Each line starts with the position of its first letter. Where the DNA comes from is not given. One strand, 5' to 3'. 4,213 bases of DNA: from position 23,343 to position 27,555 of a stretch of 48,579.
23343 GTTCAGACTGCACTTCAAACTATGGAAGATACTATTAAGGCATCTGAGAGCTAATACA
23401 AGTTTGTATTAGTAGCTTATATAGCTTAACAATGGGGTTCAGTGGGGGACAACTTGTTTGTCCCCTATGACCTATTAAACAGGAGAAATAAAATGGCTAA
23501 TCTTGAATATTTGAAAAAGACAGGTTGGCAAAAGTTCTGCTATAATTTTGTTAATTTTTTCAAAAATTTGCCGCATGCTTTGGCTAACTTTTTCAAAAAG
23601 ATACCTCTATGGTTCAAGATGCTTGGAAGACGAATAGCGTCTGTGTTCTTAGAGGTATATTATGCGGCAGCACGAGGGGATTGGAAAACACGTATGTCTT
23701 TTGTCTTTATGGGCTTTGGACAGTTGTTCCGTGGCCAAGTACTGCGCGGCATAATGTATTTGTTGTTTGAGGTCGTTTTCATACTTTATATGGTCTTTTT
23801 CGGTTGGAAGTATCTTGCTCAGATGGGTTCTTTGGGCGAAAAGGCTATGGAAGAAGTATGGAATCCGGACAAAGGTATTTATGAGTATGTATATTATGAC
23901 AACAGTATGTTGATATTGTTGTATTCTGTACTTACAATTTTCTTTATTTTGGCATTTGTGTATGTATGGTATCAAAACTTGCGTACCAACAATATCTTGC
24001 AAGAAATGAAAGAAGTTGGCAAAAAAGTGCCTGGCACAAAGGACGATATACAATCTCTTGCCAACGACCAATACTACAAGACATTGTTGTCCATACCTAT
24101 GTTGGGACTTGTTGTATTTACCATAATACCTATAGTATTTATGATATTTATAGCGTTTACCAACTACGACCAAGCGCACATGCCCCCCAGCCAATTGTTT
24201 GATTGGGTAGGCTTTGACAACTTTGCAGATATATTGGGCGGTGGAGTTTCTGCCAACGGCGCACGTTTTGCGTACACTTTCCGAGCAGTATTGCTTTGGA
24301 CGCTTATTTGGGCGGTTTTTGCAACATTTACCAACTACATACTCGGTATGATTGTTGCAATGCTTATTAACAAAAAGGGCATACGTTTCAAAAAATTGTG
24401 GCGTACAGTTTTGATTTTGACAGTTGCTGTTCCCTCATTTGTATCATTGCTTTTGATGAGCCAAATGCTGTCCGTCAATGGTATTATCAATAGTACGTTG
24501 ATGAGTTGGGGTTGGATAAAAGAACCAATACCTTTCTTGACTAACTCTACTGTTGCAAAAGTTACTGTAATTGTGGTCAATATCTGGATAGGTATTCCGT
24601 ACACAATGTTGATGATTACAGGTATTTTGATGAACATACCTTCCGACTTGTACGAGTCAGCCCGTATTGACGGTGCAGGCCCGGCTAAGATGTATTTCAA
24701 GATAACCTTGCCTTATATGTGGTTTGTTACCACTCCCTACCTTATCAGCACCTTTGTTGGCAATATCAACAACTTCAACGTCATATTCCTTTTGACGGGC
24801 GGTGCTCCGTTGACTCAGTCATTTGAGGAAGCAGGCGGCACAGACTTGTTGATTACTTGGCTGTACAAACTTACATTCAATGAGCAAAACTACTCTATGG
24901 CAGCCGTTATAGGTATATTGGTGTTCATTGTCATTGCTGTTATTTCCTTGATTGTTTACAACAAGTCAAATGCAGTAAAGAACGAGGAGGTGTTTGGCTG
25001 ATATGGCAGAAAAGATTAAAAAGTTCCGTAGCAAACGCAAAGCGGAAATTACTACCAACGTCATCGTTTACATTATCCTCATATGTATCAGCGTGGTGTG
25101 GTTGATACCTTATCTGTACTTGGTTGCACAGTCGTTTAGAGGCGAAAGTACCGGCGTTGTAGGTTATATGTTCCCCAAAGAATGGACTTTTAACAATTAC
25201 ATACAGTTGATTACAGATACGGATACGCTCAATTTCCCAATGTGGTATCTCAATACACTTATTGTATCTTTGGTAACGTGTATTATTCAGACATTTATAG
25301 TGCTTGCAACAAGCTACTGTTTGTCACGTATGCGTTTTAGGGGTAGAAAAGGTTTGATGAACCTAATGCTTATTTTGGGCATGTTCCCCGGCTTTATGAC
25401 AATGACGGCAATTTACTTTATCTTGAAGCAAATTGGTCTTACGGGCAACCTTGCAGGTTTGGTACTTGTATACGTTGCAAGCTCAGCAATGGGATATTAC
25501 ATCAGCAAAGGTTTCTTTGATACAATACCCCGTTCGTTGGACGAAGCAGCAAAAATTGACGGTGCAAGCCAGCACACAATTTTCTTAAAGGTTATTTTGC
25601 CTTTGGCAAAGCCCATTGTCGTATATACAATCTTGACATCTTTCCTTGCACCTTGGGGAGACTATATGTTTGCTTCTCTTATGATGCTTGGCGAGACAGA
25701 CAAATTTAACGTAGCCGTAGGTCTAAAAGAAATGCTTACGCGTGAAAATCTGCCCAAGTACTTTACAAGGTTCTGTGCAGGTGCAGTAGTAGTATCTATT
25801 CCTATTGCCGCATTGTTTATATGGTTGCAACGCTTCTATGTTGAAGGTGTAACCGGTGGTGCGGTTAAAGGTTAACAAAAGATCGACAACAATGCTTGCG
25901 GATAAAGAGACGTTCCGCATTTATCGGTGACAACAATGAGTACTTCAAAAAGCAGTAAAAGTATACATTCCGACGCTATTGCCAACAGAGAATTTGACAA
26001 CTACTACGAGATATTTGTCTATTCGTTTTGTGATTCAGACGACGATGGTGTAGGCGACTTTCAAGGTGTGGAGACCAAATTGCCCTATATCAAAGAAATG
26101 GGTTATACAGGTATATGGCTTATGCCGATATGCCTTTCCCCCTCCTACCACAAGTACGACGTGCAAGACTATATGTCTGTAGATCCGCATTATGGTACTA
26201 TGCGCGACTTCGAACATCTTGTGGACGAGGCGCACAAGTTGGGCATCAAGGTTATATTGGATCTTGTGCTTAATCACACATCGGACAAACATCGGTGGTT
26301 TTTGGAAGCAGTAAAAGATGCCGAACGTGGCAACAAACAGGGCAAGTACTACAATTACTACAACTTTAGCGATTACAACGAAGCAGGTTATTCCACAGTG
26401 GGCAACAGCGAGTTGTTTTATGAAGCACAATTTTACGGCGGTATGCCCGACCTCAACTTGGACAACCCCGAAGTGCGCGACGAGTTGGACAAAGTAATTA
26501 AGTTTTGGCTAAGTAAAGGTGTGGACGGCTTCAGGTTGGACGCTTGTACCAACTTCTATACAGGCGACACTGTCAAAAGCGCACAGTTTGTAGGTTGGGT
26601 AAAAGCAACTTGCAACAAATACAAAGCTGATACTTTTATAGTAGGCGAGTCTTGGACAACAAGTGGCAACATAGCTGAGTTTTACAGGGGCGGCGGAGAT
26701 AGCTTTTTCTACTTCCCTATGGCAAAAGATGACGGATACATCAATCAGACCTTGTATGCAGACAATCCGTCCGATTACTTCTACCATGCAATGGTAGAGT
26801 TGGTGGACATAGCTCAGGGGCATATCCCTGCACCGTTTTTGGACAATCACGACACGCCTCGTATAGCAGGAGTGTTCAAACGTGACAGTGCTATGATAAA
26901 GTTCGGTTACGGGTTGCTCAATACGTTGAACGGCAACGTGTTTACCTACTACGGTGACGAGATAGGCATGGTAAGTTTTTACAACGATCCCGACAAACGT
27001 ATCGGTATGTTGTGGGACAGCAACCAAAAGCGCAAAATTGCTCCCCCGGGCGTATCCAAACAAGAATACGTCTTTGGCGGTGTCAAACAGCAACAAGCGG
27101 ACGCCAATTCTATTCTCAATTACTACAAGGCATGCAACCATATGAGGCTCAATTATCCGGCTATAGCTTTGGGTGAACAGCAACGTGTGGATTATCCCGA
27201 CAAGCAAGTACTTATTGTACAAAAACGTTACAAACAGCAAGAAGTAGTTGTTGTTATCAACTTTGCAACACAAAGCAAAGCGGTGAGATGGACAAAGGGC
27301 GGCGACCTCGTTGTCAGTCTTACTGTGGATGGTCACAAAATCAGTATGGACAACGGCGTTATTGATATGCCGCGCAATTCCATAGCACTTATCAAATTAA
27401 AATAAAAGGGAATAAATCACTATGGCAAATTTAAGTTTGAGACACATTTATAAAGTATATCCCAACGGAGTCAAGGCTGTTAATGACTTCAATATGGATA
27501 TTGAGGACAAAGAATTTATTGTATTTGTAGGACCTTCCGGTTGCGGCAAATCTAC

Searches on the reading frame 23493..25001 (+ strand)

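Call 82: search_protein_families(library=pfam, proteins=[window:23493-25001:+], max_evalue=0.00001)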
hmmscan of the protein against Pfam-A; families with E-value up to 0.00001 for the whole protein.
window:23493-25001:+ (502 aa): 1 family
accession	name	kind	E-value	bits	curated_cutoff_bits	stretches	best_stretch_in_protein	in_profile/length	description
PF00528.27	BPD_transp_1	-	1.3e-19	71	26.4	1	283-489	3-175/184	Binding-protein-dependent transport system inner membrane component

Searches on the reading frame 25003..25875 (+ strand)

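Call 82: search_protein_families(library=pfam, proteins=[window:25003-25875:+], max_evalue=0.00001)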
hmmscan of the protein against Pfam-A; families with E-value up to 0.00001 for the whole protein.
window:25003-25875:+ (290 aa): 1 family
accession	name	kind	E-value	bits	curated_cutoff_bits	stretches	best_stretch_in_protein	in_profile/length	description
PF00528.27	BPD_transp_1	-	8.1e-17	62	26.4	1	108-278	10-177/184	Binding-protein-dependent transport system inner membrane component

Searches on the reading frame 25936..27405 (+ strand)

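Call 82: search_protein_families(library=pfam, proteins=[window:25936-27405:+], max_evalue=0.00001)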
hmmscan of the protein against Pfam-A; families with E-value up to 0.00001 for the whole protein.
window:25936-27405:+ (489 aa): 1 family
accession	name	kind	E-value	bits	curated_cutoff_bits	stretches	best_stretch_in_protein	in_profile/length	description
PF00128.31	Alpha-amylase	-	4.6e-78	263.9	22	1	26-411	2-444/446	Alpha amylase, catalytic domain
